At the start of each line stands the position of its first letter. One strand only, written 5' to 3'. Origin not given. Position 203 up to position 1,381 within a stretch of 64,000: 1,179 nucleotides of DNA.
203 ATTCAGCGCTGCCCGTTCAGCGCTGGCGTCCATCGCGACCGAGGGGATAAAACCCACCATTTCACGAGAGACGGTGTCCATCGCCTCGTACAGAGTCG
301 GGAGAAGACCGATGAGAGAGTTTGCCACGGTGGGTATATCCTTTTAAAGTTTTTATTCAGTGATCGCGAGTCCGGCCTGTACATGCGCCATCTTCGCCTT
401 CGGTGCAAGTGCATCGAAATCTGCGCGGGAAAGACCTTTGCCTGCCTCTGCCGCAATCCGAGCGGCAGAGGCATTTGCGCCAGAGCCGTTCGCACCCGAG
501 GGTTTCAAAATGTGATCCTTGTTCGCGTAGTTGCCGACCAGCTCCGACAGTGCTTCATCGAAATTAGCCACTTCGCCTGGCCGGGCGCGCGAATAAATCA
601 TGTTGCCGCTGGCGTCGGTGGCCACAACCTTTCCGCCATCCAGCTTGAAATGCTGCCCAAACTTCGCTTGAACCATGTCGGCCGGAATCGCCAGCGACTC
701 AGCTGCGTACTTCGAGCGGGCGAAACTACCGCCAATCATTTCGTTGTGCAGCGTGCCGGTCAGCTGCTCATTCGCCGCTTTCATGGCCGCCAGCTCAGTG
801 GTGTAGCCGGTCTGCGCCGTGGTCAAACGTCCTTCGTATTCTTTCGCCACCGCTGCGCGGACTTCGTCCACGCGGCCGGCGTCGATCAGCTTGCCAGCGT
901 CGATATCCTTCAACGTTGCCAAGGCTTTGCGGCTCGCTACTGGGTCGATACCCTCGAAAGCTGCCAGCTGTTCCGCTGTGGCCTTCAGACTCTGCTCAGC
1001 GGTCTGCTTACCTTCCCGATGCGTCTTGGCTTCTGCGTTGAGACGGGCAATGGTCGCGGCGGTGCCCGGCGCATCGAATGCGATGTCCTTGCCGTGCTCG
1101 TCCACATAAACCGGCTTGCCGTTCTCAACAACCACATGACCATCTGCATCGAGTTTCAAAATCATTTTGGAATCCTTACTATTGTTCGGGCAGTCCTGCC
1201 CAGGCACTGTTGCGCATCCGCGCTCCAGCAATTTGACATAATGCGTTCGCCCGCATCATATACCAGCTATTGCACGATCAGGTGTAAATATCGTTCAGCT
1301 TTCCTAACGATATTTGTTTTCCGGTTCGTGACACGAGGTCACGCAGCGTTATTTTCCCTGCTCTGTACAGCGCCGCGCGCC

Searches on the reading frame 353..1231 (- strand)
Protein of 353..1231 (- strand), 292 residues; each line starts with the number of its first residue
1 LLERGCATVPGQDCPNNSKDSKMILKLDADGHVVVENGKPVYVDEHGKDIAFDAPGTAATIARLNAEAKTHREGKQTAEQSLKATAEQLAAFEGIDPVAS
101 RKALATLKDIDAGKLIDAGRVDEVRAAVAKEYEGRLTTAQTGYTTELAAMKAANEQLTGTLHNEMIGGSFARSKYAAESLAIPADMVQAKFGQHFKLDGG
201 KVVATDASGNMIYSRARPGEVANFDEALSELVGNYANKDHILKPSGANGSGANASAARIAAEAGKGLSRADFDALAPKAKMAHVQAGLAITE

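Call 10: search_protein_families(library=pfam, proteins=[window:353-1231:-], max_evalue=0.01)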
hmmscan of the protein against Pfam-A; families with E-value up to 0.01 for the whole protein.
window:353-1231:- (292 aa): 2 families
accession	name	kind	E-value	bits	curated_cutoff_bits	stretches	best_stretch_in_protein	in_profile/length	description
PF20356.3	DUF6651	-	1.1e-39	135.9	27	1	153-255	5-107/113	Family of unknown function (DUF6651)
PF06810.17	Phage_scaffold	-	0.0011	19.4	35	0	43-109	20-77/170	Phage capsid assembly scaffolding protein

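Call 44: find_encoding_contigs(protein=window:353-1231:-, flank=10000, max_places=3)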
Protein window:353-1231:- (292 aa): no gene with exactly this product is on record in the collection.
